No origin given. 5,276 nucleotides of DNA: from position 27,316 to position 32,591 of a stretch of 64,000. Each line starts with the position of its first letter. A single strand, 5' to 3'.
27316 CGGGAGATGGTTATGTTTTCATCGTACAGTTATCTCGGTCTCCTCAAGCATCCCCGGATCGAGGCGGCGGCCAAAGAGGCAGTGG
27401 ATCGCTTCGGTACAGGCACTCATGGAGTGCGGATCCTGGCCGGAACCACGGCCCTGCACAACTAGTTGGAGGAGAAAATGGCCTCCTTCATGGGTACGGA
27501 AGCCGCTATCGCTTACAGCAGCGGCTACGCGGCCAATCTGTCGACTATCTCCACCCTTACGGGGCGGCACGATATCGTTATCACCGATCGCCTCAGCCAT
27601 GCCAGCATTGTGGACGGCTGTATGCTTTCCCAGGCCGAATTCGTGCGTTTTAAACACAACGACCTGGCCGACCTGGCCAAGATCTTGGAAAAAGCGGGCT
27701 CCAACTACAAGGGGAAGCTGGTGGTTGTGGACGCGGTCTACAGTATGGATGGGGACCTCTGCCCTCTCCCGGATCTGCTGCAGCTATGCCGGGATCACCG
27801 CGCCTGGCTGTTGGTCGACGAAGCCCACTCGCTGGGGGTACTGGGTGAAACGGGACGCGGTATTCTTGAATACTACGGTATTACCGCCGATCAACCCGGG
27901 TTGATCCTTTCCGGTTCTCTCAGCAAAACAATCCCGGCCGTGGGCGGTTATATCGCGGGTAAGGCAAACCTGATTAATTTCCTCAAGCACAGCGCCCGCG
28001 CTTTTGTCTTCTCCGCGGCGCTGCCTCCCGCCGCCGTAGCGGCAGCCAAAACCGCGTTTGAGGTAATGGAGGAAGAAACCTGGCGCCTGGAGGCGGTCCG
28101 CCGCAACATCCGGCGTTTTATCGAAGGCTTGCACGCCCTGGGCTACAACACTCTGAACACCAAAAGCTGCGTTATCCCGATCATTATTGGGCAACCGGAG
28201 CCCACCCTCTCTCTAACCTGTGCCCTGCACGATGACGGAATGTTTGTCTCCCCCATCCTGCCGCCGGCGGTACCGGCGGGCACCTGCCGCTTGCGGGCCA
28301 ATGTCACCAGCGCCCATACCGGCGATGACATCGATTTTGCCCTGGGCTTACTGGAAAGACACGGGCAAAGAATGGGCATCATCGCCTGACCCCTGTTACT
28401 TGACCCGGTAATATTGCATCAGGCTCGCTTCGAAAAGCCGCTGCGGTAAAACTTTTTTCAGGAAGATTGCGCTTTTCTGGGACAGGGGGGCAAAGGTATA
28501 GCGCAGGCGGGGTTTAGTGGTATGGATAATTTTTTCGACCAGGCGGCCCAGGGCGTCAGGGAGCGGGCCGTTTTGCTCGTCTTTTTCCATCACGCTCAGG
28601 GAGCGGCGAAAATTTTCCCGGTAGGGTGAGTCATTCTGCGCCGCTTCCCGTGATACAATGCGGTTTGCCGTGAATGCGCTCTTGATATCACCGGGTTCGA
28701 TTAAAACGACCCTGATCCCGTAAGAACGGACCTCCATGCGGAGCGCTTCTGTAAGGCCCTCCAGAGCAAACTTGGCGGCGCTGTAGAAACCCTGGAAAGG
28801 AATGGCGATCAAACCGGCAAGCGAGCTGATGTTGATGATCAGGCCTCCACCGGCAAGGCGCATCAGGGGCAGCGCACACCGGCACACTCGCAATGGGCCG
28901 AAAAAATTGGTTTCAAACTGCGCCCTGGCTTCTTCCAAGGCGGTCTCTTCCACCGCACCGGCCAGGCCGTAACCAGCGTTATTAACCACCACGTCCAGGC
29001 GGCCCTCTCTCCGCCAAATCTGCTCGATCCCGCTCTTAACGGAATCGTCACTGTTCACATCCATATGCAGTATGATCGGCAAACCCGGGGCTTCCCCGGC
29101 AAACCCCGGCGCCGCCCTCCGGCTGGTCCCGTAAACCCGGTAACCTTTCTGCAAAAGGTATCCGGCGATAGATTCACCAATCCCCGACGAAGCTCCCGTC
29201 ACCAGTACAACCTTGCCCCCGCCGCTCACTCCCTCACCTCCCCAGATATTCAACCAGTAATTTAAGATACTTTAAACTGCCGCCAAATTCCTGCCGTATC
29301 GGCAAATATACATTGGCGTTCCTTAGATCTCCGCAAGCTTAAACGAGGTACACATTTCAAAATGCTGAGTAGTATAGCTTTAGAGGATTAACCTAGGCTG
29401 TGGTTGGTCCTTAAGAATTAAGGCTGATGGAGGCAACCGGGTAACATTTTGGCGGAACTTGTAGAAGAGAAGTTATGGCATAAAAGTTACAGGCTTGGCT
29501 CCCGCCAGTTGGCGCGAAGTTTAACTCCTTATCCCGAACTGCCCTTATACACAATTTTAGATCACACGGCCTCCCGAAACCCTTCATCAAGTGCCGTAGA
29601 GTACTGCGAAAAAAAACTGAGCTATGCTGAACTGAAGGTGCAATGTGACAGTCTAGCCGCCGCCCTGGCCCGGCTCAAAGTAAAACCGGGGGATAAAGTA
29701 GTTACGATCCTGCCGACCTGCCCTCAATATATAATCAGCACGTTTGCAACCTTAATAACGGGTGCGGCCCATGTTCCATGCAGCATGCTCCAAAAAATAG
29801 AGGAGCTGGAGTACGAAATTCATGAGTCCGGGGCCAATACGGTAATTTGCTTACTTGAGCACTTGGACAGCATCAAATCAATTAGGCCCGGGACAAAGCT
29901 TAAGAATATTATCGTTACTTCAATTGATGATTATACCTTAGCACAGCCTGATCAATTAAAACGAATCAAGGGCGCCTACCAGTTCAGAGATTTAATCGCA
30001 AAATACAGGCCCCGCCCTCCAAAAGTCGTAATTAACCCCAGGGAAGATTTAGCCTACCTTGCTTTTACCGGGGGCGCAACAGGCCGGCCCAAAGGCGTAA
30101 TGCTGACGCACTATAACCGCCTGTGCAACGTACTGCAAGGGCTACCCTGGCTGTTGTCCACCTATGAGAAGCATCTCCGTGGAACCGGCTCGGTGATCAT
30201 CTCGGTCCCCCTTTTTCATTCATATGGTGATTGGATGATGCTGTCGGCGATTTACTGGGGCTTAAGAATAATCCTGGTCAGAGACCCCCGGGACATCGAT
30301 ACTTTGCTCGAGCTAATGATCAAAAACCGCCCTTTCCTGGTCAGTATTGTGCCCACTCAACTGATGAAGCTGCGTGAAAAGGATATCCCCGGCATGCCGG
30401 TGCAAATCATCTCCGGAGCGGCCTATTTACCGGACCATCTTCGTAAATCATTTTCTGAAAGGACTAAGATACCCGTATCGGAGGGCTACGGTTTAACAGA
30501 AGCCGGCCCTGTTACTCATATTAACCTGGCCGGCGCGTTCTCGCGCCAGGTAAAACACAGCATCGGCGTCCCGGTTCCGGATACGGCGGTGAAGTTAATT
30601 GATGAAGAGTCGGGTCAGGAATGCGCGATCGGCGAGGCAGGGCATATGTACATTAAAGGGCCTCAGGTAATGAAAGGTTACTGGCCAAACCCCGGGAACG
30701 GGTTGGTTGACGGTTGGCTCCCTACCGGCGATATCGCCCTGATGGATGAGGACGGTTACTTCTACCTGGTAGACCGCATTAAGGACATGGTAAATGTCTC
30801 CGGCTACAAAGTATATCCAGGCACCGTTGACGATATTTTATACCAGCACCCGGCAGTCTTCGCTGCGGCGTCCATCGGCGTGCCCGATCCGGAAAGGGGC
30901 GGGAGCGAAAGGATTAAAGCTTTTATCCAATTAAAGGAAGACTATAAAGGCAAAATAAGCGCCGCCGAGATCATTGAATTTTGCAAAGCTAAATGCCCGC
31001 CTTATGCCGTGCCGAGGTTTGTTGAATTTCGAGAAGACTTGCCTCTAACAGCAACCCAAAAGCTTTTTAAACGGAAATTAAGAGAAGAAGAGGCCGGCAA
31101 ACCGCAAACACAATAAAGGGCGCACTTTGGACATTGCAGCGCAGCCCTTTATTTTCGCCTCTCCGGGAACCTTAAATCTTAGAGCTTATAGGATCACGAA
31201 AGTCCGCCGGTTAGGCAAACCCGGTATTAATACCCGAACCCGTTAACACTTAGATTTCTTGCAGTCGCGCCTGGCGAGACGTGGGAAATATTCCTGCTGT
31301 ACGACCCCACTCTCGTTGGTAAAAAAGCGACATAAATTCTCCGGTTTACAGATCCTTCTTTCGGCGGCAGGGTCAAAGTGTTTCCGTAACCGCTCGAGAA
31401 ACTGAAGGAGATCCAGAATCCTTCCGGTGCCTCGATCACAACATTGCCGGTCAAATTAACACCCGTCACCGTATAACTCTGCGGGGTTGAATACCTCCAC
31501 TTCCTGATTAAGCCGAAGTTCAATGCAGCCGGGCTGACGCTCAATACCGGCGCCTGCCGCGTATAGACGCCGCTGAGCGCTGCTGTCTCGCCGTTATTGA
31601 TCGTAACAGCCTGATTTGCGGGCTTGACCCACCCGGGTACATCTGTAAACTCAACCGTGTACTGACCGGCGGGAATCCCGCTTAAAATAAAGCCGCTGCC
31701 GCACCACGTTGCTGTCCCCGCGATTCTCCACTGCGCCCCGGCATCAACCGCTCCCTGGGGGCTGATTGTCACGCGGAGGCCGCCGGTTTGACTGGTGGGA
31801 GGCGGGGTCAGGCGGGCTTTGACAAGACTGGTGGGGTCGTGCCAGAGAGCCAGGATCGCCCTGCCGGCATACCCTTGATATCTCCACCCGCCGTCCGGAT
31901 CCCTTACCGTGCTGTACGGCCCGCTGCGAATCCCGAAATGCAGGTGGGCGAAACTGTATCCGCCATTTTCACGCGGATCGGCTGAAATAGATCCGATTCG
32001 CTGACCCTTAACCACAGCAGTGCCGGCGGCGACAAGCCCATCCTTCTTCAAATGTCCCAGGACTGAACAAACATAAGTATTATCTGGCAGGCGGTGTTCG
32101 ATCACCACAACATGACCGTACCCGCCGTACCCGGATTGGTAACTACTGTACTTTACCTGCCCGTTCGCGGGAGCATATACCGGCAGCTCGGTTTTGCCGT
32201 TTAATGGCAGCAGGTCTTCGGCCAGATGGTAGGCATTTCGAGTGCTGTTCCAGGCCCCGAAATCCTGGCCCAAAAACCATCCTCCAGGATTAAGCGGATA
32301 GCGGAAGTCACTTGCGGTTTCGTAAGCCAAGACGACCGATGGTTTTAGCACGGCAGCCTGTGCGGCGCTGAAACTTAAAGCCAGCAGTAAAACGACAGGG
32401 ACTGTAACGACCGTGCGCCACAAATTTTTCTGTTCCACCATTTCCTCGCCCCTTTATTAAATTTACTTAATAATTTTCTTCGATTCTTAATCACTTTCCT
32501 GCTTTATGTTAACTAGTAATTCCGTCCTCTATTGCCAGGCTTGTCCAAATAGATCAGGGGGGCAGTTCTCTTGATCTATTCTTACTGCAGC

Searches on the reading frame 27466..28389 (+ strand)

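Call 50: search_protein_families(library=pfam, proteins=[window:27466-28389:+], max_evalue=0.00001)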
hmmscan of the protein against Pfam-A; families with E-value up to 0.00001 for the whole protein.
window:27466-28389:+ (307 aa): 3 families
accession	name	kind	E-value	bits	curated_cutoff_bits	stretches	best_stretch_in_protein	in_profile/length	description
PF00155.27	Aminotran_1_2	-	2.7e-49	168.7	19.7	1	2-292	48-357/361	Aminotransferase class I and II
PF01053.26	Cys_Met_Meta_PP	-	7.7e-06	25.1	27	1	1-125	57-180/381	Cys/Met metabolism PLP-dependent enzyme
PF01041.23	DegT_DnrJ_EryC1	-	8.7e-06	25.6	19.8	0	2-125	30-152/360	DegT/DnrJ/EryC1/StrS aminotransferase family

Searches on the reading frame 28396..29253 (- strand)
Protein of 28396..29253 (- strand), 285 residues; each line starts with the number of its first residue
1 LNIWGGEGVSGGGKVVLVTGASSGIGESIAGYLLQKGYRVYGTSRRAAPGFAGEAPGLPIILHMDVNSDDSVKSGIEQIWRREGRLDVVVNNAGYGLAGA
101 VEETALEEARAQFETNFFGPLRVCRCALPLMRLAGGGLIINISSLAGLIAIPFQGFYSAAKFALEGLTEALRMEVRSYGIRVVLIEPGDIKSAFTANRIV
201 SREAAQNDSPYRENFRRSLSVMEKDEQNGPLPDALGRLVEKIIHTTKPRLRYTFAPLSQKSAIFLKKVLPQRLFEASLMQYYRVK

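Call 50: search_protein_families(library=pfam, proteins=[window:28396-29253:-], max_evalue=0.00001)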
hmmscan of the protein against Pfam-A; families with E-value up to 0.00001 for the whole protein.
window:28396-29253:- (285 aa): 4 families
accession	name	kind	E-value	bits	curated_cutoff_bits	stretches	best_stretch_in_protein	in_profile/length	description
PF00106.31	adh_short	-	7.6e-46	156.5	26.6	1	14-197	1-189/195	short chain dehydrogenase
PF13561.12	adh_short_C2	-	7.1e-34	117.9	27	1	20-208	1-193/236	Enoyl-(Acyl carrier protein) reductase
PF08659.16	KR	-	5e-09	36.8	22.6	1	16-173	3-165/180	KR domain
PF01370.27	Epimerase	-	3.7e-08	33.5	20.9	1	16-194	1-176/240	NAD dependent epimerase/dehydratase family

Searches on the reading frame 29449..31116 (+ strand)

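Call 50: search_protein_families(library=pfam, proteins=[window:29449-31116:+], max_evalue=0.00001)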
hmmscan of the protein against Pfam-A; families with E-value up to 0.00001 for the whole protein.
window:29449-31116:+ (555 aa): 2 families
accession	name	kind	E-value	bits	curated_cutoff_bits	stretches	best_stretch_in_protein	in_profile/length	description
PF00501.34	AMP-binding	-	3.9e-76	256.8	29.9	1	38-412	2-384/384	AMP-binding enzyme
PF13193.12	AMP-binding_C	-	6.7e-16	59.4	24.5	1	460-538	2-76/76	AMP-binding enzyme C-terminal domain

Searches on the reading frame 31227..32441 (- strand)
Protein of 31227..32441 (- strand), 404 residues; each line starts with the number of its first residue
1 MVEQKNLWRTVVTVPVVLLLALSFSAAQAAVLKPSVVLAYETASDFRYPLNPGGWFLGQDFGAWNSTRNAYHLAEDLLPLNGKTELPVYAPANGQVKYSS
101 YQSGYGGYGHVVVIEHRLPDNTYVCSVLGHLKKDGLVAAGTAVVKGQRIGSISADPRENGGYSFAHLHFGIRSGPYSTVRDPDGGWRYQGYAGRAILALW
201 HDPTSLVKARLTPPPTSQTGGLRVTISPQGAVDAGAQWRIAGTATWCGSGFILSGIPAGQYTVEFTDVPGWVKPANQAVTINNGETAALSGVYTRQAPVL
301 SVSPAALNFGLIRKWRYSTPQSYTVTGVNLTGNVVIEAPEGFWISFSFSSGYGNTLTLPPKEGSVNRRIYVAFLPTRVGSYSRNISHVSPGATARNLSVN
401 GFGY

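Call 50: search_protein_families(library=pfam, proteins=[window:31227-32441:-], max_evalue=0.00001)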
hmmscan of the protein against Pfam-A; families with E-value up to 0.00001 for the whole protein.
window:31227-32441:- (404 aa): 1 family
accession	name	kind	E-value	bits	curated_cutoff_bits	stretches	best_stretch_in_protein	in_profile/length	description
PF01551.29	Peptidase_M23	-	1.3e-13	51.4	28.7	1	82-173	10-89/96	Peptidase family M23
